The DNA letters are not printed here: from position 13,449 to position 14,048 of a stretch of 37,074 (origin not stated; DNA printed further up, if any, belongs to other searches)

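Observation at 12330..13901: Secreted caspase (C14) protein ending in a mono-heme cytochrome-c-like module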

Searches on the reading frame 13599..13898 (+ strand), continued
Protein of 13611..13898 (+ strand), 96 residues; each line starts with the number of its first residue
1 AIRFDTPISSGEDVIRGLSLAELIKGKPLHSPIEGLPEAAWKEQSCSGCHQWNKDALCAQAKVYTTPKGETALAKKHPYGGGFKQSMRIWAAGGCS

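Call 47: find_encoding_contigs(protein=P0253, flank=6000, max_places=1)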
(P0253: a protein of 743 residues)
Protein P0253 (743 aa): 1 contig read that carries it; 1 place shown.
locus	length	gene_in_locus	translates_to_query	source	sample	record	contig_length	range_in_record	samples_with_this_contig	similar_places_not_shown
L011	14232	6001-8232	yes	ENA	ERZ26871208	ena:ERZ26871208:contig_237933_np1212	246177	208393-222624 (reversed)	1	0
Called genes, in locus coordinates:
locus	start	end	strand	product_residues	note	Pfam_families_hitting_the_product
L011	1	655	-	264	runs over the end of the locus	-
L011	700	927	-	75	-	-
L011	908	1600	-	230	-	-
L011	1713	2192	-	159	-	-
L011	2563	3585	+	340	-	-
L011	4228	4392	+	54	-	-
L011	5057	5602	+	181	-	-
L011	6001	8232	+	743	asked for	PF13827:DUF4189 (faint)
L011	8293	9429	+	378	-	PF04264:YceI, PF00691:OmpA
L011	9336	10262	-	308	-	-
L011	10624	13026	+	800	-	PF00989:PAS (faint), PF08448:PAS_4, PF08448:PAS_4, PF08447:PAS_3, PF08448:PAS_4 (weak), PF00512:HisKA, PF02518:HATPase_c, PF00072:Response_reg, +2 more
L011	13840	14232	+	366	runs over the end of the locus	PF07536:HWE_HK, PF07568:HisKA_2 (faint)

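Call 50: find_encoding_contigs(protein=P0267, flank=6000, max_places=2)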
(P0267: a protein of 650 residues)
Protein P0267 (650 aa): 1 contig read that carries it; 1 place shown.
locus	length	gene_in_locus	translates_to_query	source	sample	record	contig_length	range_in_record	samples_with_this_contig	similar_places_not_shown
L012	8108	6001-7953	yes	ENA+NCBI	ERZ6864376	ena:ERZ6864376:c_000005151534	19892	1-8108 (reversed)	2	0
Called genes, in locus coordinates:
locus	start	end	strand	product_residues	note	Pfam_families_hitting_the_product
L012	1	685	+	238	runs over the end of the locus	PF00149:Metallophos, PF12850:Metallophos_2 (faint)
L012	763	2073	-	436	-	PF06808:DctM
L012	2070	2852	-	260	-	PF04290:DctQ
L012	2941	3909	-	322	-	PF03480:DctP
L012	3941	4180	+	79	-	-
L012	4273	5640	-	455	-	PF04264:YceI, PF00691:OmpA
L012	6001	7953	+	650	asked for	PF00069:Pkinase, PF03109:ABC1 (weak), PF07714:PK_Tyr_Ser-Thr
